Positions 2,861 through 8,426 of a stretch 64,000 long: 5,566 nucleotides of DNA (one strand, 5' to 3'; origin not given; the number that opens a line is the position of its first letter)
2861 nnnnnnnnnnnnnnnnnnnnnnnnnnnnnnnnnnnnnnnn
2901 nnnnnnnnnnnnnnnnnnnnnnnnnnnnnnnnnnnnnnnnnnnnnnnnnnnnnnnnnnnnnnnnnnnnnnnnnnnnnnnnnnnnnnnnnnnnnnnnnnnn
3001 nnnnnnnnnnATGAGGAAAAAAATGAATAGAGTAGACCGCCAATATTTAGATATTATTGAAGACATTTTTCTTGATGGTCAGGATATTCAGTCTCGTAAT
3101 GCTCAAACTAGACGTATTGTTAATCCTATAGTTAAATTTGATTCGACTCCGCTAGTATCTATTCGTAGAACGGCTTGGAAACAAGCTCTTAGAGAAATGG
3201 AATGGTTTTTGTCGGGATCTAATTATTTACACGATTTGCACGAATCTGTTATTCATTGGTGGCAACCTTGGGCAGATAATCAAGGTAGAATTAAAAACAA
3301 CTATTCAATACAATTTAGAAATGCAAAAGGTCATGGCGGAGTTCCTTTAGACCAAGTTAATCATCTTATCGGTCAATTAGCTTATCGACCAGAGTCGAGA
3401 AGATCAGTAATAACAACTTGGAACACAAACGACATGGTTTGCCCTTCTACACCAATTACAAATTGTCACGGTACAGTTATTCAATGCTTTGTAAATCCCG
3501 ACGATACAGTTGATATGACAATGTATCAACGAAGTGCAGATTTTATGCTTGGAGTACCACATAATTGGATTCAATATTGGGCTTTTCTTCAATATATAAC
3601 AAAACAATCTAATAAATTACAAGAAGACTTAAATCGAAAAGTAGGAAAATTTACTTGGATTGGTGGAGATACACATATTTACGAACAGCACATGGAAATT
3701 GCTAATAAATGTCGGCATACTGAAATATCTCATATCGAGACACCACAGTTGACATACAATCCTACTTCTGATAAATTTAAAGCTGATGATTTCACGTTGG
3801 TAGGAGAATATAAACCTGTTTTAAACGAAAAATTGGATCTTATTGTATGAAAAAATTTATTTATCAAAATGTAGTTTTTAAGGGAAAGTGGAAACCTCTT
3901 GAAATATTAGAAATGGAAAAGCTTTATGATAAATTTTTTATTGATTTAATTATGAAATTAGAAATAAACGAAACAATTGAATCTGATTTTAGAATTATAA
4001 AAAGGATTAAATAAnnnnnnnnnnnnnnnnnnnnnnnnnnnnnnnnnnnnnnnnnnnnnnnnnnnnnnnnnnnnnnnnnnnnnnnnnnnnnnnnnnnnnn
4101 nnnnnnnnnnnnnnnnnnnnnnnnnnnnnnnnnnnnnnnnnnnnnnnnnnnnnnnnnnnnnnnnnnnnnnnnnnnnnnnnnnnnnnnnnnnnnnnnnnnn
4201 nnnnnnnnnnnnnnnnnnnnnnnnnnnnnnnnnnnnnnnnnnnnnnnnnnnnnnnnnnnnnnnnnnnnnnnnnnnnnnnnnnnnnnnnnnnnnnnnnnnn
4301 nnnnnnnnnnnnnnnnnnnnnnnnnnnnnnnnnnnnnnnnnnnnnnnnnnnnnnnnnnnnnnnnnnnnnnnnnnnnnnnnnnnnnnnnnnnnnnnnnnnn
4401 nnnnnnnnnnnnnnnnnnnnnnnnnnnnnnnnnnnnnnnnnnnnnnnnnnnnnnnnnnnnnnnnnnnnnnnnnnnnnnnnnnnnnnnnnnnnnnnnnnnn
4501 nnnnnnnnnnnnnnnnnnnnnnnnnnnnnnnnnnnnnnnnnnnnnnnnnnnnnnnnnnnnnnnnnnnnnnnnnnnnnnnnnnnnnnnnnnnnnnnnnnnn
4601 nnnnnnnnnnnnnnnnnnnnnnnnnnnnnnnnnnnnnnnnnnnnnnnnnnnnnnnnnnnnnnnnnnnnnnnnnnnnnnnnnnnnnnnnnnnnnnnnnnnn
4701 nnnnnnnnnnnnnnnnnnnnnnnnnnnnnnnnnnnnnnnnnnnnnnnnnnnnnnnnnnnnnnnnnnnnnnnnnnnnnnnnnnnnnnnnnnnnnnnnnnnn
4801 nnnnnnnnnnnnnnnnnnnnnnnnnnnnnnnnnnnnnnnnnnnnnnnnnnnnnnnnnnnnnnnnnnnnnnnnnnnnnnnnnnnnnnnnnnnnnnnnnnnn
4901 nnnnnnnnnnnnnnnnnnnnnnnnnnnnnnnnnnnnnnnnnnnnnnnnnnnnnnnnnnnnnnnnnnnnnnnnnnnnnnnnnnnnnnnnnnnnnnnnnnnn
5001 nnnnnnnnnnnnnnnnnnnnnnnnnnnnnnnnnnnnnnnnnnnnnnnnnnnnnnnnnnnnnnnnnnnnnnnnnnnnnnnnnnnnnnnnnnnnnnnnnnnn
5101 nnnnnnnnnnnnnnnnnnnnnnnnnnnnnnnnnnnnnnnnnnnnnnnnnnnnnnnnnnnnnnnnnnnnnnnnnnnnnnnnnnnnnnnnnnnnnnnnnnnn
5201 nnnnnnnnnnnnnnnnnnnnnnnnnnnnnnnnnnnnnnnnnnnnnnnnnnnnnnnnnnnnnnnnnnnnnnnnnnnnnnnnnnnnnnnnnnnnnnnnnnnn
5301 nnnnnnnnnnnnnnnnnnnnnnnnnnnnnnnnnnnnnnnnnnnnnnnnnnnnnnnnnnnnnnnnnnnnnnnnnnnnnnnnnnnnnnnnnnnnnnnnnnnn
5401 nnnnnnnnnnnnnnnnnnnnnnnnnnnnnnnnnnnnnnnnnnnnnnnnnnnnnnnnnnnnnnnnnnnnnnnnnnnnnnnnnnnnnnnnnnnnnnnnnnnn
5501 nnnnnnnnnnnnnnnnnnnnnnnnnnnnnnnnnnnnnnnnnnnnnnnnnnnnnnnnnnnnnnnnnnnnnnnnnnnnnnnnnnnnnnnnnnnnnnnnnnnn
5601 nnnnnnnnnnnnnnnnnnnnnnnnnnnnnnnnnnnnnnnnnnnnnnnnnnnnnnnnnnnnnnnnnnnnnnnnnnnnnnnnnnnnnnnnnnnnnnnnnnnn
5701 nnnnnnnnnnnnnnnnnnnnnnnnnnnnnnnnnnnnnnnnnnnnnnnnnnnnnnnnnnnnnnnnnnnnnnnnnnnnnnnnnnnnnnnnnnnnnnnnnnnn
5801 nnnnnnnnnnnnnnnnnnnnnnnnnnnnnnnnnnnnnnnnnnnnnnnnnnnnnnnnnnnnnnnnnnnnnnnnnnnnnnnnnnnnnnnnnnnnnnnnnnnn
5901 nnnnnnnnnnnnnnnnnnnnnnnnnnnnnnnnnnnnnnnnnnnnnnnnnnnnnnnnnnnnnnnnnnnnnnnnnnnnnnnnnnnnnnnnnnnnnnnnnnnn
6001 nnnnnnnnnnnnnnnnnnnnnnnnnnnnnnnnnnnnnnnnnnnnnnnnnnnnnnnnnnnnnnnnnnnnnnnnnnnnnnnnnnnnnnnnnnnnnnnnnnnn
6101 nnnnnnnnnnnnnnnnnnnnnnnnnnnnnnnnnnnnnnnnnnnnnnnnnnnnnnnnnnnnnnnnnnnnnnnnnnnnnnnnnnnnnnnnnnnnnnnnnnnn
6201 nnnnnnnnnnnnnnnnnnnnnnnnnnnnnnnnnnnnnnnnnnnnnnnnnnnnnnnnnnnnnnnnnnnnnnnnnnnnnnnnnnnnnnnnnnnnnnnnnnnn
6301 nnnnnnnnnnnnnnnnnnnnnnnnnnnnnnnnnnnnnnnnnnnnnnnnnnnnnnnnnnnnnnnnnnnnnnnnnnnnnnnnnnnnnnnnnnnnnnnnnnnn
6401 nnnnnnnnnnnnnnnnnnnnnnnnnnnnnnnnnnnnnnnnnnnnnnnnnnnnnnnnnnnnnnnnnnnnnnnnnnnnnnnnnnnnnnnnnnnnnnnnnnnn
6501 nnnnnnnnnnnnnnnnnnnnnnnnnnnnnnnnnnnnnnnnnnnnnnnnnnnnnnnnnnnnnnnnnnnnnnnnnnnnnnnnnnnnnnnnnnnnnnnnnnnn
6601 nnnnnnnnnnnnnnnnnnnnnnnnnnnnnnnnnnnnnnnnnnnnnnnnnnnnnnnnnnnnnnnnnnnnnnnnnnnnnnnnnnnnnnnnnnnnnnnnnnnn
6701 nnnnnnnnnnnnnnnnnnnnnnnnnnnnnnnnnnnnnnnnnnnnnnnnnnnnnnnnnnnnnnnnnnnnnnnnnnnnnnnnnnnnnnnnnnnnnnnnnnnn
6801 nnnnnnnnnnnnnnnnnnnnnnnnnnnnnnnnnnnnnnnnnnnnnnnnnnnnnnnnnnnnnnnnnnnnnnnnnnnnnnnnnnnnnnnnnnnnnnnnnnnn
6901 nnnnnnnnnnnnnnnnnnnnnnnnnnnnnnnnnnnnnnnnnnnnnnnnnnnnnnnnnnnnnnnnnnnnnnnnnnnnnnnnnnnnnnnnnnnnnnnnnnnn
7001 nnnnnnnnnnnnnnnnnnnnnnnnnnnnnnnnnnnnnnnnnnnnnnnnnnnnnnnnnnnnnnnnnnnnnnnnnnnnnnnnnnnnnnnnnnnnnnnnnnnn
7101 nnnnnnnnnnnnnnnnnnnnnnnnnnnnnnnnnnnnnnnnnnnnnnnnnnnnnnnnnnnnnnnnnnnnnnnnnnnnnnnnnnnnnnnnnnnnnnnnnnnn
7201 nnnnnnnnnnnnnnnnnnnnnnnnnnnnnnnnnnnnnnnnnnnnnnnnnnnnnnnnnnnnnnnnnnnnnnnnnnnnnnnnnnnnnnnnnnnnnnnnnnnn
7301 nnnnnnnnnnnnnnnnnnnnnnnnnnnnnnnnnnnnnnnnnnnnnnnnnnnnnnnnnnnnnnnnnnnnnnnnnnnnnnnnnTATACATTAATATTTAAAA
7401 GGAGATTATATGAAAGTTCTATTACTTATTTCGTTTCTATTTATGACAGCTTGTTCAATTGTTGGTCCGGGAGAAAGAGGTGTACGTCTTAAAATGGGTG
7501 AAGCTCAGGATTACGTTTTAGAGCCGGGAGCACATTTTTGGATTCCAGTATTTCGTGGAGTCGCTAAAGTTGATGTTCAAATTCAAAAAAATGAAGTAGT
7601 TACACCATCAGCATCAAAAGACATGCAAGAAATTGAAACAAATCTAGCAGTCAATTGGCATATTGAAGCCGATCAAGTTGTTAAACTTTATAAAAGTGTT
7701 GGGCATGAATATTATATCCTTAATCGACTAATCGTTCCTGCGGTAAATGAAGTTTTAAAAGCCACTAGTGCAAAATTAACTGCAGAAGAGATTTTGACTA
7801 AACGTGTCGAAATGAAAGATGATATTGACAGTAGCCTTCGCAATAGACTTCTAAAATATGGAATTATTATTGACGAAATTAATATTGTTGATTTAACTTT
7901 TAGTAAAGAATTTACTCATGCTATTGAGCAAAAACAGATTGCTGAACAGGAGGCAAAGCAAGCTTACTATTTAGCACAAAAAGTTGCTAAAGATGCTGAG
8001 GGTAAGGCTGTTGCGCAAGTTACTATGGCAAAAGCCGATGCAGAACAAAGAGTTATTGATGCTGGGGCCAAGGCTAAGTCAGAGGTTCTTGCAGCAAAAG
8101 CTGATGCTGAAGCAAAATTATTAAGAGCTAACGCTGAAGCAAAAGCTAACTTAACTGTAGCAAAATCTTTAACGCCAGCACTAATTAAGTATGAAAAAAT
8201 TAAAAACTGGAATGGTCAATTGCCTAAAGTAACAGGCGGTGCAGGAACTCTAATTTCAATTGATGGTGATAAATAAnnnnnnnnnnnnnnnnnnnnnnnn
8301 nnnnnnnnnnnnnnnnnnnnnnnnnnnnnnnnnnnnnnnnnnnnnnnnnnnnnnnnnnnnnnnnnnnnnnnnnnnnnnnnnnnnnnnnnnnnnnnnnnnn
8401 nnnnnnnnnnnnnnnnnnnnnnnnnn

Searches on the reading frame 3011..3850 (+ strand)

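Call 10: search_protein_families(library=pfam, proteins=[window:3011-3850:+], max_evalue=0.01)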
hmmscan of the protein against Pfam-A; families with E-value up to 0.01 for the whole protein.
window:3011-3850:+ (279 aa): 1 family
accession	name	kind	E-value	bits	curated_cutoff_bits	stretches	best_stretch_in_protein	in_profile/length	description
PF00303.24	Thymidylat_synt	-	2e-50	171.9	24.3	1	10-272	1-259/266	Thymidylate synthase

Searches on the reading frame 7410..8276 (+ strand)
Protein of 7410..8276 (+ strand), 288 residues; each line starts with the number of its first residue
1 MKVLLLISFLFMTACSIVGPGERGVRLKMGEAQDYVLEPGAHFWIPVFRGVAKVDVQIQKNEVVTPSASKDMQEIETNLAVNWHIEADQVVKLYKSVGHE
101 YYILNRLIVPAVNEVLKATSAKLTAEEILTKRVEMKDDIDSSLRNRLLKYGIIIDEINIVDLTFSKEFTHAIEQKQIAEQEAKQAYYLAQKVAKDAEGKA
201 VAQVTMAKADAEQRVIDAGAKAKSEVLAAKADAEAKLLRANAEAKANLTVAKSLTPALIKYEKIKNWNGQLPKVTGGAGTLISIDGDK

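Call 10: search_protein_families(library=pfam, proteins=[window:7410-8276:+], max_evalue=0.01)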
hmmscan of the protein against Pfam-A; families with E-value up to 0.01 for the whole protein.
window:7410-8276:+ (288 aa): 2 families
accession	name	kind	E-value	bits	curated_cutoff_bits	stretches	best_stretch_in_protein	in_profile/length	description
PF01145.31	Band_7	-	1.3e-34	120.2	23.6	1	17-191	2-174/176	SPFH domain / Band 7 family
PF13421.11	Band_7_1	-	0.0035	17.5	24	1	104-176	137-207/211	SPFH domain-Band 7 family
